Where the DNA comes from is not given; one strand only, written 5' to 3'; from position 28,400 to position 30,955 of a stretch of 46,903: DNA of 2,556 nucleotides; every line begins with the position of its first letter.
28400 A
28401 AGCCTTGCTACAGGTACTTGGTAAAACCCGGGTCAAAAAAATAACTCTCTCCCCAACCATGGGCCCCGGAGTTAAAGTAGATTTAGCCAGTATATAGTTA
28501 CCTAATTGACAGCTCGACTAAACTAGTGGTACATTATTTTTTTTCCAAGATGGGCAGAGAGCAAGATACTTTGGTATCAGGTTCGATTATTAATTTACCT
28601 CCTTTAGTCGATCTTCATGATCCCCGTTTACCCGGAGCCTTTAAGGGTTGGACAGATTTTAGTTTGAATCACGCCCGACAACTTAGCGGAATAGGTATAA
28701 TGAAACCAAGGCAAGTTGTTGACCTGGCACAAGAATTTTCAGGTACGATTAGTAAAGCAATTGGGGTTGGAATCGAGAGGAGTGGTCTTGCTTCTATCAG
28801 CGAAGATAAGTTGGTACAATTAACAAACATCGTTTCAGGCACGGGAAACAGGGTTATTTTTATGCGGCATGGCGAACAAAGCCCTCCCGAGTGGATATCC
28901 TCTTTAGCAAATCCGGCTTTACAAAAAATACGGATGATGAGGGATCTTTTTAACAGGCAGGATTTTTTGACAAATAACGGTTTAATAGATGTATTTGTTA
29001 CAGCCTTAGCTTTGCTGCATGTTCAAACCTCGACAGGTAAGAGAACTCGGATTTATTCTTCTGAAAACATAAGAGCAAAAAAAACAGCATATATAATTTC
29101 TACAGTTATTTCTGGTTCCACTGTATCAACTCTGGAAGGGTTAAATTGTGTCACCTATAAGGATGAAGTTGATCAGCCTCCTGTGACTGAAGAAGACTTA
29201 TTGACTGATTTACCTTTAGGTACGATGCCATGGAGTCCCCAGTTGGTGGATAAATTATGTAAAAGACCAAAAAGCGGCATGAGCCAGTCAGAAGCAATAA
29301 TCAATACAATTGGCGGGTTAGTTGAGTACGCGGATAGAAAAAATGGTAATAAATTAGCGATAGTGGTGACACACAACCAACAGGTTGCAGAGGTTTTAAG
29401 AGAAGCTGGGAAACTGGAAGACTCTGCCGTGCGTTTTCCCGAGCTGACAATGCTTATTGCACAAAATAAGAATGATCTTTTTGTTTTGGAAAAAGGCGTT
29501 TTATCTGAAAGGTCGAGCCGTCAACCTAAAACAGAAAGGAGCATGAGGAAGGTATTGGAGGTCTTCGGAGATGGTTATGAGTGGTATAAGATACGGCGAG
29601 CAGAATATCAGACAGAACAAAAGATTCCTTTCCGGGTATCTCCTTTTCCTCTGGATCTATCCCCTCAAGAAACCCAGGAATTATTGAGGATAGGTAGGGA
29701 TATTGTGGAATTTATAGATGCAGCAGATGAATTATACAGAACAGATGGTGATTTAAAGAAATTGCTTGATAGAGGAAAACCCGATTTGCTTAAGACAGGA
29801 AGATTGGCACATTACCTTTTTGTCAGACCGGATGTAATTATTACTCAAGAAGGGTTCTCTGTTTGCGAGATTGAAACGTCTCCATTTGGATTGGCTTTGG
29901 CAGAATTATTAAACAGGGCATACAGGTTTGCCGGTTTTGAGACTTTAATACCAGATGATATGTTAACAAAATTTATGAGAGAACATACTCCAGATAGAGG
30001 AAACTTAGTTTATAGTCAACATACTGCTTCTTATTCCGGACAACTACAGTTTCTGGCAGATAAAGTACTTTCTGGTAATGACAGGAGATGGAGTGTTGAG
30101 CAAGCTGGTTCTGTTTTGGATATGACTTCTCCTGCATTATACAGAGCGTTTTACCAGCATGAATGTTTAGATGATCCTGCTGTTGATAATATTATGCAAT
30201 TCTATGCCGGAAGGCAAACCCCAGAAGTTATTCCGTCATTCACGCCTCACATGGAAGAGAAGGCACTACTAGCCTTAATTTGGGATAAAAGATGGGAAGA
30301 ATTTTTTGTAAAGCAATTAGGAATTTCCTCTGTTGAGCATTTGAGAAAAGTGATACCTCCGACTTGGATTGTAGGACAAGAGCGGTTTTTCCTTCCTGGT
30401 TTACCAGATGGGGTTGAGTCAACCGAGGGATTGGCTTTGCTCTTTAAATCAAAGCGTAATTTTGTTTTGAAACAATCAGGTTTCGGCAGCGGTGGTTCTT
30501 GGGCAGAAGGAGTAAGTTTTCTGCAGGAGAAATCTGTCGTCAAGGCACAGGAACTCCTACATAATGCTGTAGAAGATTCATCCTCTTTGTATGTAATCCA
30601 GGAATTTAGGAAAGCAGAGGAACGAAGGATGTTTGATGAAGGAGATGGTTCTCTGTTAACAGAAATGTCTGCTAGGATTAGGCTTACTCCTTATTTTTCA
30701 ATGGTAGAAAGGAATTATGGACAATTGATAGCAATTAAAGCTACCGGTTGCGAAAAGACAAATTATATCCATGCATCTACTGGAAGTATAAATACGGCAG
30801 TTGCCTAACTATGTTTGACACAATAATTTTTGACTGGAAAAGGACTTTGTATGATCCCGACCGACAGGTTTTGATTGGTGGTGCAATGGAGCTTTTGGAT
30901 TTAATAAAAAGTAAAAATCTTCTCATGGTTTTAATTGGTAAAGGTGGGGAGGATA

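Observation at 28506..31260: Cargo operon: histidine-phosphatase/ATP-grasp fusion protein plus a HAD-like protein with D-x-K motif I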

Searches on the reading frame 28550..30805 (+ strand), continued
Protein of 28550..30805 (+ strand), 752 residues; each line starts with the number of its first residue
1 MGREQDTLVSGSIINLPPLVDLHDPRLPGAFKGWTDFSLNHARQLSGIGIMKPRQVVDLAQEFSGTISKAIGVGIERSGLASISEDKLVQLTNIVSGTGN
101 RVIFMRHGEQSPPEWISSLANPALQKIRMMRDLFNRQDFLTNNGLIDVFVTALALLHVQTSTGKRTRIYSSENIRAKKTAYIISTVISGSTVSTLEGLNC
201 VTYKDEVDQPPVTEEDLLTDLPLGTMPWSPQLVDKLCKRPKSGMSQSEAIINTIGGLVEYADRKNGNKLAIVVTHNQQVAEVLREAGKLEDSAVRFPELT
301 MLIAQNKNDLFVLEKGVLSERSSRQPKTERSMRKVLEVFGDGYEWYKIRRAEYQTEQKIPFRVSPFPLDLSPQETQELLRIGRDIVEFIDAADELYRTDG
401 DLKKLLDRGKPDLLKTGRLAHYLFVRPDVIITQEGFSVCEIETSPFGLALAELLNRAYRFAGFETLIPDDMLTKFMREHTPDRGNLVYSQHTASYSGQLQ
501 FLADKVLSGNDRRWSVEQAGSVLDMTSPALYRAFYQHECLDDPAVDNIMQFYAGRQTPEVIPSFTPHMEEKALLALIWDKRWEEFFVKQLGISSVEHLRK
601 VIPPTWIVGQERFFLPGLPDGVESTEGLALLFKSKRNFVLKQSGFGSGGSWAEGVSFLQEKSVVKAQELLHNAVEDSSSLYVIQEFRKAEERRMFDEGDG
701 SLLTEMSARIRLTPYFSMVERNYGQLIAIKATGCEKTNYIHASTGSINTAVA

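Call 69: search_protein_families(library=ncbifam, proteins=[L055:11714-13090:+, L057:4925-5776:-], max_evalue=0.00001)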
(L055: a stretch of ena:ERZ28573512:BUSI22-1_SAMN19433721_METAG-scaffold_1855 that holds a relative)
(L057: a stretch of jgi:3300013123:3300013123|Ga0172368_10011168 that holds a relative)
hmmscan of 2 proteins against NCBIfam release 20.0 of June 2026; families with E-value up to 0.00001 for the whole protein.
L055:11714-13090:+ (459 aa): 29 families (the best 25 are shown)
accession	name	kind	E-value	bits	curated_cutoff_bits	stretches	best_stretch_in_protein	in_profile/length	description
TIGR00857.1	pyrC_multi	subfamily_domain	2.4e-51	175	279.05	1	17-316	5-309/412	dihydroorotase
NF005751.0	PRK07575.1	equivalog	3.3e-41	141.2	529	1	20-321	24-325/440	dihydroorotase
NF003271.0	PRK04250.1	equivalog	2.8e-38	131.6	405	2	2-309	4-286/407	dihydroorotase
NF006559.0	PRK09060.1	equivalog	3e-36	124.7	482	1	7-314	13-320/444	dihydroorotase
NF006837.0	PRK09357.1-2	equivalog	6e-36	123.9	575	2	210-312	220-318/428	dihydroorotase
NF002668.0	PRK02382.1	equivalog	6.6e-35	120.6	452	1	27-311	22-307/436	dihydroorotase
NF006688.0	PRK09236.1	equivalog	2.4e-31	109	535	1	26-313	27-323/444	dihydroorotase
NF006836.0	PRK09357.1-1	equivalog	2.3e-29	102.4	538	2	211-314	221-320/432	dihydroorotase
NF006844.0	PRK09357.2-5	equivalog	1e-27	97.2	701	2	217-310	227-316/422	dihydroorotase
NF002284.0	PRK01211.1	subfamily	7.8e-27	94.2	462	1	18-309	16-285/409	dihydroorotase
NF006839.0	PRK09357.1-4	equivalog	2.8e-26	92.1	576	2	216-311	224-315/422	dihydroorotase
NF006845.0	PRK09357.2-6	equivalog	5.2e-24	84.7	728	2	216-314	227-321/428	dihydroorotase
NF006842.0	PRK09357.2-3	equivalog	6.2e-24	84.4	695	2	216-310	240-332/440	dihydroorotase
NF001541.2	PRK00369.1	equivalog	2.9e-22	78.8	310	2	193-317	178-288/400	dihydroorotase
NF006843.0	PRK09357.2-4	equivalog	4.6e-22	78.5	786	1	212-312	221-317/431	dihydroorotase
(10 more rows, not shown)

L057:4925-5776:- (283 aa): 13 families
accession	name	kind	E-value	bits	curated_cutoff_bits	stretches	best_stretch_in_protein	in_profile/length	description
TIGR04382.1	myo_inos_iolC_N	equivalog_domain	1.9e-18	66.8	300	1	155-266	185-294/309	5-dehydro-2-deoxygluconokinase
NF007321.0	PRK09813.1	equivalog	1.1e-15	57.8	247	1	183-266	180-259/261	fructoselysine 6-kinase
NF041164.1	NucKinThplmales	equivalog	1.3e-15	57.4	450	1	17-266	34-276/295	nucleoside kinase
NF053626.1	RibKinHalex1628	equivalog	1.2e-14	54.5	330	1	20-266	37-277/293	ATP-dependent ribose-1-phosphate kinase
NF041134.1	R1P_kin_Thcocales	equivalog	2.6e-14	53.3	500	1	20-267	36-268/291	ADP-dependent ribose-1-phosphate kinase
TIGR02152.1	D_ribokin_bact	equivalog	1.1e-12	47.9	299.65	1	150-267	167-286/298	ribokinase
TIGR03828.1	pfkB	equivalog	4.9e-08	32.4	292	1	181-280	205-301/305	1-phosphofructokinase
TIGR03168.1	1-PFK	subfamily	7.3e-08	31.7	216.4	1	182-280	206-301/305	hexose kinase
NF006957.1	PRK09434.1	equivalog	2.5e-07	30.5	450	0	155-243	176-262/302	fructokinase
NF047869.1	myo_kin_aldol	exception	4e-07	28.8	600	0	192-265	240-315/586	bifunctional 5-dehydro-2-deoxygluconokinase/5-dehydro-2-deoxyphosphogluconate aldolase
NF040938.1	KDG_KDGal_kin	equivalog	1.4e-06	27.7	400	0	156-265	180-287/305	bifunctional 2-dehydro-3-deoxygluconokinase/2-dehydro-3-deoxygalactonokinase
NF008353.0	PRK11142.1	equivalog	2.9e-06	27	341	0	185-267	211-289/307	ribokinase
TIGR02198.1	rfaE_dom_I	equivalog_domain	4.3e-06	26.1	345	0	143-268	175-303/315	D-glycero-beta-D-manno-heptose-7-phosphate kinase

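Call 83: search_protein_families(library=pfam, proteins=[L060:5448-6833:+, L060:3053-4048:+], max_evalue=0.001)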
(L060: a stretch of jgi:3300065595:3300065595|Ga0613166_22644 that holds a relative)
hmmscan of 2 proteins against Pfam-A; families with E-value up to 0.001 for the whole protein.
L060:5448-6833:+ (462 aa): 0 families

L060:3053-4048:+ (332 aa): 0 families

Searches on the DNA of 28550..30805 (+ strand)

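Call 94: search_rna_families(sources=[L001, L003, L011, L055, L018, L057, L026, L028, L044, L049], threshold=gathering)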
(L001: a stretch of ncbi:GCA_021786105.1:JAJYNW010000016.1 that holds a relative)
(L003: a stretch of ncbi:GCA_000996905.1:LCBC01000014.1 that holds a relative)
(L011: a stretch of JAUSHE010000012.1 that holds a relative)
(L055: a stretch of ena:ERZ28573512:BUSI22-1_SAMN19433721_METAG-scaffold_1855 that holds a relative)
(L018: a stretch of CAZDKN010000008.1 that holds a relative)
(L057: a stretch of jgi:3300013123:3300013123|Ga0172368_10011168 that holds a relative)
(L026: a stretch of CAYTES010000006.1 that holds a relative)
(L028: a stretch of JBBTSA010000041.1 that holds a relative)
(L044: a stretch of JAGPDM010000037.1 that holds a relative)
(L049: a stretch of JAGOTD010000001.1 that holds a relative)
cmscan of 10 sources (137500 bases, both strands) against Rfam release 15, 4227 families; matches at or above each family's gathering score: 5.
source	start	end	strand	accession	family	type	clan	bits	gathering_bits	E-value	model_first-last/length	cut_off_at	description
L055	4524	4914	-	RF00023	tmRNA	Gene;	CL00001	114.9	47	8.2e-44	1-374/374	no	transfer-messenger RNA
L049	10394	10465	-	RF00005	tRNA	Gene; tRNA;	CL00001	70.4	29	5.3e-13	1-71/71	no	tRNA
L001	16664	16746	+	RF00005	tRNA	Gene; tRNA;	CL00001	61.9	29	1.1e-10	1-71/71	no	tRNA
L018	6013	6099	-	RF00005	tRNA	Gene; tRNA;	CL00001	57.5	29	1.8e-09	1-71/71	no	tRNA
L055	17313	17370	+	RF00005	tRNA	Gene; tRNA;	CL00001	36.5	29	0.0011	1-55/71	3'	tRNA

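Call 95: search_rna_families(sources=[L051, L008, L010, L020, L036, L066, L006, L016, L047, L090, L115], threshold=gathering)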
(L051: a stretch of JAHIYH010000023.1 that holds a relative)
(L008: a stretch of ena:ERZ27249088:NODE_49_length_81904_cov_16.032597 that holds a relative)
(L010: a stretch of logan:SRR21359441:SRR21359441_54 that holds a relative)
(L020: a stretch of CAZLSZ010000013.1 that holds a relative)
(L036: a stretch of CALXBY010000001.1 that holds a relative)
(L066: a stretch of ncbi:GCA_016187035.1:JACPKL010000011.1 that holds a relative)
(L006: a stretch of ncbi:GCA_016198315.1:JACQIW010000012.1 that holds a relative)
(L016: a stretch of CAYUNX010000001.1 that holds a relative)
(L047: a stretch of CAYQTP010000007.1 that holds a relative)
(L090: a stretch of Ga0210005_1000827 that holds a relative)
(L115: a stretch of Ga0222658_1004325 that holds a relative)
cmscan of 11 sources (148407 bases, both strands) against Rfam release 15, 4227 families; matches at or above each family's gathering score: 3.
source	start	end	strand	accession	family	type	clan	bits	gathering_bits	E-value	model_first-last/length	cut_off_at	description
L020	1082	1154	+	RF00005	tRNA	Gene; tRNA;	CL00001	71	29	3.9e-13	1-71/71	no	tRNA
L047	10167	10238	+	RF00005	tRNA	Gene; tRNA;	CL00001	57.2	29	2.4e-09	1-71/71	no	tRNA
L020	3290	3362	-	RF00005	tRNA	Gene; tRNA;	CL00001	57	29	2.8e-09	1-71/71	no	tRNA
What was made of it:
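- Closest known: ARAPDP. Different: No FMN riboswitch was found (calls 94, 95).
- No riboswitch was found in 21 loci (calls 94, 95).
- Tried and rejected: Riboswitch search as a ligand clue: Rfam at gathering threshold over 21 loci (286 kb) found only tRNA and tmRNA genes (calls 94, 95).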
